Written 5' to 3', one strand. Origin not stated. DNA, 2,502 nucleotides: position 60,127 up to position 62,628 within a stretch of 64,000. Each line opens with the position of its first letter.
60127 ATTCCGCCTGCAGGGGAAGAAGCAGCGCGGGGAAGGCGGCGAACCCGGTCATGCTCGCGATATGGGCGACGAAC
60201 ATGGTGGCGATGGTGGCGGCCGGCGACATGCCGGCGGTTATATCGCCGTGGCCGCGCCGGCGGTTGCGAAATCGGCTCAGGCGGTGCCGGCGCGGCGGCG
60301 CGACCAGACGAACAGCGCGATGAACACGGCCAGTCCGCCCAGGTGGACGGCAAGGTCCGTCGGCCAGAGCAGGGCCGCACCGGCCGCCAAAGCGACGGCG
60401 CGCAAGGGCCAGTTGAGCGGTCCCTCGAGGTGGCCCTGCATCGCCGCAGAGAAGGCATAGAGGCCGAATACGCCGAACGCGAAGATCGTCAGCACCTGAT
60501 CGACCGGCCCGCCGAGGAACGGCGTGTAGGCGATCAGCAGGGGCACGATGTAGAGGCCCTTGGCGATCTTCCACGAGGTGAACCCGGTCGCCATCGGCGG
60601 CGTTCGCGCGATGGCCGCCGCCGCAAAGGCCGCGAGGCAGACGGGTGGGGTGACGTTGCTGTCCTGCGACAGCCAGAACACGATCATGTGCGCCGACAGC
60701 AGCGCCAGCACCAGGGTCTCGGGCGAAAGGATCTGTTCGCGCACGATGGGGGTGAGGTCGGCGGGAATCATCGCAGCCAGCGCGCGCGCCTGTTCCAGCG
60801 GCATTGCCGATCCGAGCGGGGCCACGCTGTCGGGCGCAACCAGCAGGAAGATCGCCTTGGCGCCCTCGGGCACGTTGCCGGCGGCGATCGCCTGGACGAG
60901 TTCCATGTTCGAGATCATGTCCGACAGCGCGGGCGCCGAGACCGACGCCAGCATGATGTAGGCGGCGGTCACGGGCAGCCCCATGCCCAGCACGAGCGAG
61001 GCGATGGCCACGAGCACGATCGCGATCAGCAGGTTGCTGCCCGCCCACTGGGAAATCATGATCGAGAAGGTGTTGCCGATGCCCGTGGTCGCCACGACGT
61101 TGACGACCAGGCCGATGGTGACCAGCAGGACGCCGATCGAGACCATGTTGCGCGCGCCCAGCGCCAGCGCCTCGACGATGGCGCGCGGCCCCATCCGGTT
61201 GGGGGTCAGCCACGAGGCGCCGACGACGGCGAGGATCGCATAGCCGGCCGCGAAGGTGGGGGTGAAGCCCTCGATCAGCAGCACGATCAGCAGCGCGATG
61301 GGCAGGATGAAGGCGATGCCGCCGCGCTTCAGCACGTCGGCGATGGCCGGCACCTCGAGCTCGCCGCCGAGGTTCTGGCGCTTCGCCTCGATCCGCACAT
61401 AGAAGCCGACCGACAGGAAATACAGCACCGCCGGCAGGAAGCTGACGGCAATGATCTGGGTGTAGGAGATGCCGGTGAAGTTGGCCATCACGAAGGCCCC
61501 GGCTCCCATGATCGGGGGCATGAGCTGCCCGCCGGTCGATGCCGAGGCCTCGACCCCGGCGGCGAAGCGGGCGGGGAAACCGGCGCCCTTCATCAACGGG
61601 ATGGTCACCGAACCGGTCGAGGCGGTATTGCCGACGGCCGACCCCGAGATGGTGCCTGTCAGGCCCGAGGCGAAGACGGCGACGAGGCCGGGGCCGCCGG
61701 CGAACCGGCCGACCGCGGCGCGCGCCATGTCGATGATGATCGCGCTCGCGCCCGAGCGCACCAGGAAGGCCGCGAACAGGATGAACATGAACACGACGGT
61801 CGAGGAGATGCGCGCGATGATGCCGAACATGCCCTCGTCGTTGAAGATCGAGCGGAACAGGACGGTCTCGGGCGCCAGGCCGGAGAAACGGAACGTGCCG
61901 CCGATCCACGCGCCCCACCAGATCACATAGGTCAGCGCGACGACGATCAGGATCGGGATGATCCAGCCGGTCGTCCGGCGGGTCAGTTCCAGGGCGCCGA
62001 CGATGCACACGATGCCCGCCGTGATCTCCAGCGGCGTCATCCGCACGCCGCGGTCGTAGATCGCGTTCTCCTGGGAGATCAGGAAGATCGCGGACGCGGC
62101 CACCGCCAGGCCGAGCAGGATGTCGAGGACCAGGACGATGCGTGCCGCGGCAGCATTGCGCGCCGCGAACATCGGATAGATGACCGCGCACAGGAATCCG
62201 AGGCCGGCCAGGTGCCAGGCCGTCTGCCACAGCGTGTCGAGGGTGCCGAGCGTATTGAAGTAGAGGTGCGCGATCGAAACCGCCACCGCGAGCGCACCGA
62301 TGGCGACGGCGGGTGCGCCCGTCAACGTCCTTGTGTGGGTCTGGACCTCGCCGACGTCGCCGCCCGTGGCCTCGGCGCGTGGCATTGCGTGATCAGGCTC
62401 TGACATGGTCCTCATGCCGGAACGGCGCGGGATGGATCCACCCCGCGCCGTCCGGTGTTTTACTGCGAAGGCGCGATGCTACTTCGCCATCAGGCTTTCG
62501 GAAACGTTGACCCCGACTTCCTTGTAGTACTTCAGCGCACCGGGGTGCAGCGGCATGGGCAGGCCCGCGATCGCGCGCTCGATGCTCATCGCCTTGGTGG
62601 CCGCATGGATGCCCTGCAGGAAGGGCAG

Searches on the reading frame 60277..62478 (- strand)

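Call 52: search_protein_families(library=pfam, proteins=[window:60277-62478:-], max_evalue=0.001)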
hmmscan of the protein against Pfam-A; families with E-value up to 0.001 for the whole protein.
window:60277-62478:- (733 aa): 1 family
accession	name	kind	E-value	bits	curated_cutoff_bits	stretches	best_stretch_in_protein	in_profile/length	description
PF06808.19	DctM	-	2.6e-66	224.6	23.8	1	158-653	2-411/413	Tripartite ATP-independent periplasmic transporter, DctM component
